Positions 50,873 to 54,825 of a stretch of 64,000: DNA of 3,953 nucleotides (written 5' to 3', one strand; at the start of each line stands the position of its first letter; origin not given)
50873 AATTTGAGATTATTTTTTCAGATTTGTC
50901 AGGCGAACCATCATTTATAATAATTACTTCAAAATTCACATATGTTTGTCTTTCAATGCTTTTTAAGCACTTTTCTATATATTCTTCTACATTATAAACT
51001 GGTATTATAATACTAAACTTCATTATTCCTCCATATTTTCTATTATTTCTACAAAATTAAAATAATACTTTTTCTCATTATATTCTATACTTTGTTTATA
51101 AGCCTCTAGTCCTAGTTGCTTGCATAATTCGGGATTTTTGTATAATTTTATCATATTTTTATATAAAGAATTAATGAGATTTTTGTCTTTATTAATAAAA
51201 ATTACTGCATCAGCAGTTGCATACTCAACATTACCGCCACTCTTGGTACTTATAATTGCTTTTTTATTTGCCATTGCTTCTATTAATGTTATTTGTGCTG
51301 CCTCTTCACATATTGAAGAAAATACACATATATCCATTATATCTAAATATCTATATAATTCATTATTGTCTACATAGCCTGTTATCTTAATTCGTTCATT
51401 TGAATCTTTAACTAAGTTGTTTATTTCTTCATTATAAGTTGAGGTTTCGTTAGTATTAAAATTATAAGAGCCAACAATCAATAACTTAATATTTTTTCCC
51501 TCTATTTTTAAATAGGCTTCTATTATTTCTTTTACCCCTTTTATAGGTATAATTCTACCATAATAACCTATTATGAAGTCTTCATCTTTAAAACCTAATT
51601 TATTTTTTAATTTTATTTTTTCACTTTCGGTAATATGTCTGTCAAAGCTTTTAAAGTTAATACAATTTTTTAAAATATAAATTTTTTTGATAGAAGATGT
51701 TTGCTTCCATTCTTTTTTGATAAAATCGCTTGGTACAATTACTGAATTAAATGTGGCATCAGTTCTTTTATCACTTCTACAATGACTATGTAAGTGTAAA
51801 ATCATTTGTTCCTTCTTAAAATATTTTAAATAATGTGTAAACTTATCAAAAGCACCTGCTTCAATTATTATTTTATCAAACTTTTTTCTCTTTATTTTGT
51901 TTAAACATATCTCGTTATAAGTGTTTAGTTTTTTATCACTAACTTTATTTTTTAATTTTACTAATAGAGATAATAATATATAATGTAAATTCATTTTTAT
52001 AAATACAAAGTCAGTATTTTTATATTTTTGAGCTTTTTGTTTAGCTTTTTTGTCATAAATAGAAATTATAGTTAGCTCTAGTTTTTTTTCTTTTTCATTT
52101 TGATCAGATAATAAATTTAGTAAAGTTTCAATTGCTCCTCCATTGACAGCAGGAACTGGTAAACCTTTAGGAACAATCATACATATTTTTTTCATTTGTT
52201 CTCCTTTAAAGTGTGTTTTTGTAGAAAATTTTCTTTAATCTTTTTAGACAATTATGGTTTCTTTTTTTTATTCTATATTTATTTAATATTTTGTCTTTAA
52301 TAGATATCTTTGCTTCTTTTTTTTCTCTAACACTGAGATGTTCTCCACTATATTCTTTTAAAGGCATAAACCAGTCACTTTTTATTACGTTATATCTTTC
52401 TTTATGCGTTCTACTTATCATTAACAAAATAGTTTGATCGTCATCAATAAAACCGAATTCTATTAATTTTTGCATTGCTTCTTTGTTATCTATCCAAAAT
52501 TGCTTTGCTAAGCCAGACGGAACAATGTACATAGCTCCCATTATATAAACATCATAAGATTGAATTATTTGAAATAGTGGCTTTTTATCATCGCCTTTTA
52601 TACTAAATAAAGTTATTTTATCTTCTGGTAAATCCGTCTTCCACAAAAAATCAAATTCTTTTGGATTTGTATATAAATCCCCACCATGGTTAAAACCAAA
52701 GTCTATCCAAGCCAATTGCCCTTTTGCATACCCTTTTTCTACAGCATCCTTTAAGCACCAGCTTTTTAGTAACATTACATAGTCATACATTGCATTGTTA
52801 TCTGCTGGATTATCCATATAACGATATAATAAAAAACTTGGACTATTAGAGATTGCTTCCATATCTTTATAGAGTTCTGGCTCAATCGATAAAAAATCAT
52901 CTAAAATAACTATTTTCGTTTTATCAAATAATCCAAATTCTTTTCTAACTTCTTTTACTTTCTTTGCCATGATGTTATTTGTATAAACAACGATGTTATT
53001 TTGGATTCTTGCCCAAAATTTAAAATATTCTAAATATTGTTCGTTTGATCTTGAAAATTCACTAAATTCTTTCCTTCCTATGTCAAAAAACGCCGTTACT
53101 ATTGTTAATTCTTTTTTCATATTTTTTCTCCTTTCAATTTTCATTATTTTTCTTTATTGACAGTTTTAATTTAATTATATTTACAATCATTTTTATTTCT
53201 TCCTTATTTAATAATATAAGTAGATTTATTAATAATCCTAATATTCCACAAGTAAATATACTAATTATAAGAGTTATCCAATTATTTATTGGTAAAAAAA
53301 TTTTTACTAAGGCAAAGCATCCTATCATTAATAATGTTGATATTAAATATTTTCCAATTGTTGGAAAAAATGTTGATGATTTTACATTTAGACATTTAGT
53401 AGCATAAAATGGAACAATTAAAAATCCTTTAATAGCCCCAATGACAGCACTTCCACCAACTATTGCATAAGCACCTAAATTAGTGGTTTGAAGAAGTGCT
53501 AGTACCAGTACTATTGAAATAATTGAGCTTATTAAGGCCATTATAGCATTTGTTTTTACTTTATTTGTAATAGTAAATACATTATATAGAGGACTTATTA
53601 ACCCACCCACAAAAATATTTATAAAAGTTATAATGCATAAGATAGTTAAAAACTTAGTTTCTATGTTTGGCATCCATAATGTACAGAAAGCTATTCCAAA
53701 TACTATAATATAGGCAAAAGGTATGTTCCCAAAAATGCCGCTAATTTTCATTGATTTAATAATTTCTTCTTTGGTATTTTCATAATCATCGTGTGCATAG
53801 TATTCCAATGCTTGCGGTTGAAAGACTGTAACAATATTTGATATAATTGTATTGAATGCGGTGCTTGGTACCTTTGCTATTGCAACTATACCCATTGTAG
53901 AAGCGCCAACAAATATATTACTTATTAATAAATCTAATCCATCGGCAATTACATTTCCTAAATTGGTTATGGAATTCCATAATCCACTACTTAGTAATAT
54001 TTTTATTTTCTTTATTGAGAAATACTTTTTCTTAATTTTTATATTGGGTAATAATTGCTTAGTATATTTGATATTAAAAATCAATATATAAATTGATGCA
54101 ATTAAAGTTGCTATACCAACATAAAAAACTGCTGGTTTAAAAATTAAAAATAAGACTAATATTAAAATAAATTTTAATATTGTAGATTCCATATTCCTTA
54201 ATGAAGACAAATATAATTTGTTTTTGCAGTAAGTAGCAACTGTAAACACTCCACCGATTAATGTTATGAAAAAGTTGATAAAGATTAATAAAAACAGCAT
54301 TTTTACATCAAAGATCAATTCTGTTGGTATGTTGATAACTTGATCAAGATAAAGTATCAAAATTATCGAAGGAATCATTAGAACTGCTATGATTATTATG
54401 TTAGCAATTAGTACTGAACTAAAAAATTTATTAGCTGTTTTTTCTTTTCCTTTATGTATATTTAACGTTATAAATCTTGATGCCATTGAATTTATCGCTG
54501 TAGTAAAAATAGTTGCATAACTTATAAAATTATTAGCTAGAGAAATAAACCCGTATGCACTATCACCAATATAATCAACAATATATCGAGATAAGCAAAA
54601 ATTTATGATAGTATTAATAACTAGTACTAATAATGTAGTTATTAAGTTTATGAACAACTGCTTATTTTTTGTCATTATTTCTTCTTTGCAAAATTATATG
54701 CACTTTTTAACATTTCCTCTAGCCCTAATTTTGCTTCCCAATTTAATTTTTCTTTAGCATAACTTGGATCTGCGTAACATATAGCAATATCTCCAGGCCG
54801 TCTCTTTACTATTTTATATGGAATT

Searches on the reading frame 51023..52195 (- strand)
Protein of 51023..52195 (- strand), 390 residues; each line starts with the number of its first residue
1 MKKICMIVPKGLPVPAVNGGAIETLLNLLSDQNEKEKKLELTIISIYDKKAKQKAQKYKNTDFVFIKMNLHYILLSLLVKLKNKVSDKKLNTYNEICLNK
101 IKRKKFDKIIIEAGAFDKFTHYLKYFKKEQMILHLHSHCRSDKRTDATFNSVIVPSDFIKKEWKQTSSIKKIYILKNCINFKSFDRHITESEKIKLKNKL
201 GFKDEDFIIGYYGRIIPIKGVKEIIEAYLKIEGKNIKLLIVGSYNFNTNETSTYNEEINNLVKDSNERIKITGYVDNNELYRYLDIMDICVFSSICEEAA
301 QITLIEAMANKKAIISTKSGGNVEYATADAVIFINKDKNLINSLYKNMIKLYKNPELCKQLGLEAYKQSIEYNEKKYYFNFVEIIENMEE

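Call 11: search_protein_families(library=pfam, proteins=[window:51023-52195:-], max_evalue=0.001)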
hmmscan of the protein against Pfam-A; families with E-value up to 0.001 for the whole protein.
window:51023-52195:- (390 aa): 2 families
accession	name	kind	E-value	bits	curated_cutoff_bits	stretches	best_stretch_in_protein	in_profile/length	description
PF00534.26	Glycos_transf_1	-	2.9e-24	86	26.4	1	194-367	3-171/172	Glycosyl transferases group 1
PF13692.12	Glyco_trans_1_4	-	1.3e-18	68.1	27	1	208-354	3-142/142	Glycosyl transferases group 1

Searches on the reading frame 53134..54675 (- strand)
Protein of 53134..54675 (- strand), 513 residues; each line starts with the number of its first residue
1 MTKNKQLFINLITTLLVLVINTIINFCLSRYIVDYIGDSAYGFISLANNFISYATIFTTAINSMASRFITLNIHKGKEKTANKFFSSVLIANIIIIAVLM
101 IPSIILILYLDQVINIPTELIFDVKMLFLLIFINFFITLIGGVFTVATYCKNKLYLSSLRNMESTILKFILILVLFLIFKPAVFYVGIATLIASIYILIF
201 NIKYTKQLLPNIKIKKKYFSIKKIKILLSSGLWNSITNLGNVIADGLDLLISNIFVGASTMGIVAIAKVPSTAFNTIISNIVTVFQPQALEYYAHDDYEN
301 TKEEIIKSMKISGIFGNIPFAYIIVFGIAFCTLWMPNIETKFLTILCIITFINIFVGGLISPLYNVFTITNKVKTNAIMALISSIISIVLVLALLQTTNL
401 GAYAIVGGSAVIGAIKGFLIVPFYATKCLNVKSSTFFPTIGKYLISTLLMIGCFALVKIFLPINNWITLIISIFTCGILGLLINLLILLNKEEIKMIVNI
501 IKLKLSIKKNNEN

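Call 11: search_protein_families(library=pfam, proteins=[window:53134-54675:-], max_evalue=0.001)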
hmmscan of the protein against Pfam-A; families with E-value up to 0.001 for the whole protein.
window:53134-54675:- (513 aa): 1 family
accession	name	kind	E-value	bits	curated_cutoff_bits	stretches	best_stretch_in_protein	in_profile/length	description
PF01943.22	Polysacc_synt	-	6.3e-11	42.7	28.2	1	10-286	4-267/274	Polysaccharide biosynthesis protein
